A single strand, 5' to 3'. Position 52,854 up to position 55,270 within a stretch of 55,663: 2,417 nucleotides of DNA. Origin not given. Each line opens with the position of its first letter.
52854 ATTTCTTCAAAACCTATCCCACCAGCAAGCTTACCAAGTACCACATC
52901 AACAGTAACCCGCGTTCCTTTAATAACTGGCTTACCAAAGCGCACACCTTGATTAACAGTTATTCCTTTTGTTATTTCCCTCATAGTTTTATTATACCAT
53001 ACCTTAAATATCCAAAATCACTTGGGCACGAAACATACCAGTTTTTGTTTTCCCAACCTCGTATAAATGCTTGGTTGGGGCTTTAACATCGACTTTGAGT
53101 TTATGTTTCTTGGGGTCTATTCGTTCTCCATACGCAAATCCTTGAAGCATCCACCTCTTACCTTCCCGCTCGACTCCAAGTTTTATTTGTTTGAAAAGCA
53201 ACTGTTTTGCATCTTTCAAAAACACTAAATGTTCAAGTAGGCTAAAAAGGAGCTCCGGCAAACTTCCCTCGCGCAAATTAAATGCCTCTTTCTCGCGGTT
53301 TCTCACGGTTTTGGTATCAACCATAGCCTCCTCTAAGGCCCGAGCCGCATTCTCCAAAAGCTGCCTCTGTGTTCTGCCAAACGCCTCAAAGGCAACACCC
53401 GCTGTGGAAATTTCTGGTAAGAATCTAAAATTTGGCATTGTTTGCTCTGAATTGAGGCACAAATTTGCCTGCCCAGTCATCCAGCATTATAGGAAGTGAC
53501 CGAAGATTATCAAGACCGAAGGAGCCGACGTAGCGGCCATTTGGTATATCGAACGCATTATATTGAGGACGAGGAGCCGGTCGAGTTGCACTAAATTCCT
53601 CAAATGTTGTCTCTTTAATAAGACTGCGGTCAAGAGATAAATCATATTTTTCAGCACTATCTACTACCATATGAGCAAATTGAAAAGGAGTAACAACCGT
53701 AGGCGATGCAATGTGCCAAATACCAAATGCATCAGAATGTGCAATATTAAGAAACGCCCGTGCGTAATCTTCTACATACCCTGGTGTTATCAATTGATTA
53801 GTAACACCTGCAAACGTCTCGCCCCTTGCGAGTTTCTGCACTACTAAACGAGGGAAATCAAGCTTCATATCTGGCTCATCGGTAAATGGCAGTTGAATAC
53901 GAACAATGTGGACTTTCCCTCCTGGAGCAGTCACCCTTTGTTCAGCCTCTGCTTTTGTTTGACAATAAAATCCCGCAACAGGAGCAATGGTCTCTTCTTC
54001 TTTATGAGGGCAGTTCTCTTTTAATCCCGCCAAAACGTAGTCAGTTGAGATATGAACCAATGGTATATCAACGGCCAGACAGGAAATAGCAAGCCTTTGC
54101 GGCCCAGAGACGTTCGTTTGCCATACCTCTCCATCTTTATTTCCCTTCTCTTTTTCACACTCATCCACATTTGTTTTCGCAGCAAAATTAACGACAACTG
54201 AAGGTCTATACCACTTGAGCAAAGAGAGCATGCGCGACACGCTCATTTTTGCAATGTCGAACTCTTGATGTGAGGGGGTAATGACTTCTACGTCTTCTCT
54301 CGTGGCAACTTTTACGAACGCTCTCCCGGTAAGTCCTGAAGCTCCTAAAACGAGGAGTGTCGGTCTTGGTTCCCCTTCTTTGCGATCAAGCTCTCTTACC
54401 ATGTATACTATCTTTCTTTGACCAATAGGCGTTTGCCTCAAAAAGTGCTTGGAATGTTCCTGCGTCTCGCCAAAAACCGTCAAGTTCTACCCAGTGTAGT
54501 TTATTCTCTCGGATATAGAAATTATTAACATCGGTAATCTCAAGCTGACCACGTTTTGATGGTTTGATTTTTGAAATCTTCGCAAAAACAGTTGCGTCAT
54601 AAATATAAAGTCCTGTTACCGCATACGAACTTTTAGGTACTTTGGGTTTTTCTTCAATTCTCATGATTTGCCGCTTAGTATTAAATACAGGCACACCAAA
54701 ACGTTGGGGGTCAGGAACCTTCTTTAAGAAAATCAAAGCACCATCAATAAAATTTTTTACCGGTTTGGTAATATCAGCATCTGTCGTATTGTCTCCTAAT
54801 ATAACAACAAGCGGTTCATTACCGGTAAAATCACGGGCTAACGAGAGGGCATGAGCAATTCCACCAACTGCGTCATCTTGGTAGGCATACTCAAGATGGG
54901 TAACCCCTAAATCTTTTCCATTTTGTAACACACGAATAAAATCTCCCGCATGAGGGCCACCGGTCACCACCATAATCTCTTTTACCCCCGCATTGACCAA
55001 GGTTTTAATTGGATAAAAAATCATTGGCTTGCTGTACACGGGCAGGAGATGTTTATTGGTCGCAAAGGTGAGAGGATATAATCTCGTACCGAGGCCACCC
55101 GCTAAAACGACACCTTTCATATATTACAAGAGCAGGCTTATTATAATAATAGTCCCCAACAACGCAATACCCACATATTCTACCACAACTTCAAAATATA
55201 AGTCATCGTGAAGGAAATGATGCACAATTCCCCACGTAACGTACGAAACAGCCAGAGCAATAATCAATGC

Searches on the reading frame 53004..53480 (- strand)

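Call 13: search_protein_families(library=pfam, proteins=[window:53004-53480:-], max_evalue=0.01)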
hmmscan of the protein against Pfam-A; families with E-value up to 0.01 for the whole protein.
window:53004-53480:- (158 aa): 1 family
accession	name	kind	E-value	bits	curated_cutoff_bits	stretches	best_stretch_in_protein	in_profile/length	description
PF01951.21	Archease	-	4.3e-31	108.5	25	1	19-158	2-136/136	Archease protein family (MTH1598/TM1083)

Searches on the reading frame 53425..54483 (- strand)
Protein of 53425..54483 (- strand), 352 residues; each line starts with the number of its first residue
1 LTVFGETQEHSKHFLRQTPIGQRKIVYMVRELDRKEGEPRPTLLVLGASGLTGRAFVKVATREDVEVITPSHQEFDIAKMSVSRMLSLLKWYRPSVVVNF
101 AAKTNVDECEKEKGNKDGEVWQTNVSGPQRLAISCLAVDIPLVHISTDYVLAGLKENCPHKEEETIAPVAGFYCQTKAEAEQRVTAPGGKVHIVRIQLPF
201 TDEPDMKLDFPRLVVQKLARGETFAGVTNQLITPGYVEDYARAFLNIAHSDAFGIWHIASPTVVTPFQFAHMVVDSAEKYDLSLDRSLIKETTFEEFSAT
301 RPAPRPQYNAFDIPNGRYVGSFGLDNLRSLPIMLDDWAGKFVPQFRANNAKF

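Call 13: search_protein_families(library=pfam, proteins=[window:53425-54483:-], max_evalue=0.01)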
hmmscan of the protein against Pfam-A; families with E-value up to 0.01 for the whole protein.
window:53425-54483:- (352 aa): 5 families
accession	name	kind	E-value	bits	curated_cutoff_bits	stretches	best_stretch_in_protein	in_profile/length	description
PF04321.23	RmlD_sub_bind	-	1.2e-43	149.7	27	1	43-315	3-262/287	RmlD substrate binding domain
PF01370.27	Epimerase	-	5.5e-14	52.6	20.9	1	44-250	2-227/240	NAD dependent epimerase/dehydratase family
PF16363.11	GDP_Man_Dehyd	-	6.9e-05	22.9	27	1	84-277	66-266/332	GDP-mannose 4,6 dehydratase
PF07993.18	NAD_binding_4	-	0.00034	20.3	20.1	1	95-195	90-203/258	Male sterility protein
PF02719.21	Polysacc_synt_2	-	0.001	18.8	20.2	0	84-149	68-130/293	Polysaccharide biosynthesis protein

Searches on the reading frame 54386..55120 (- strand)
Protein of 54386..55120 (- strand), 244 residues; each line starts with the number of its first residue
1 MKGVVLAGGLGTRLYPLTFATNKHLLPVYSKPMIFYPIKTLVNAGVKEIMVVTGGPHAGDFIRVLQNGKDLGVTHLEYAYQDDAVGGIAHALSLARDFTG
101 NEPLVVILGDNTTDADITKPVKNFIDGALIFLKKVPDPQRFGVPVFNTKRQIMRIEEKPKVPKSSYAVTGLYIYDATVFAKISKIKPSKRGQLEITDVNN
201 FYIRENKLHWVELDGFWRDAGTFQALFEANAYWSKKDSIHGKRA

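Call 13: search_protein_families(library=pfam, proteins=[window:54386-55120:-], max_evalue=0.01)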
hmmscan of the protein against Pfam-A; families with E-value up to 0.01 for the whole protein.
window:54386-55120:- (244 aa): 2 families
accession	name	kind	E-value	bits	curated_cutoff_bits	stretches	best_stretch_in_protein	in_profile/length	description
PF00483.29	NTP_transferase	-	2.2e-53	181.8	21.2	1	2-232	1-241/245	Nucleotidyl transferase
PF12804.13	NTP_transf_3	-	3.6e-10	40.7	27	1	3-110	1-95/160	MobA-like NTP transferase domain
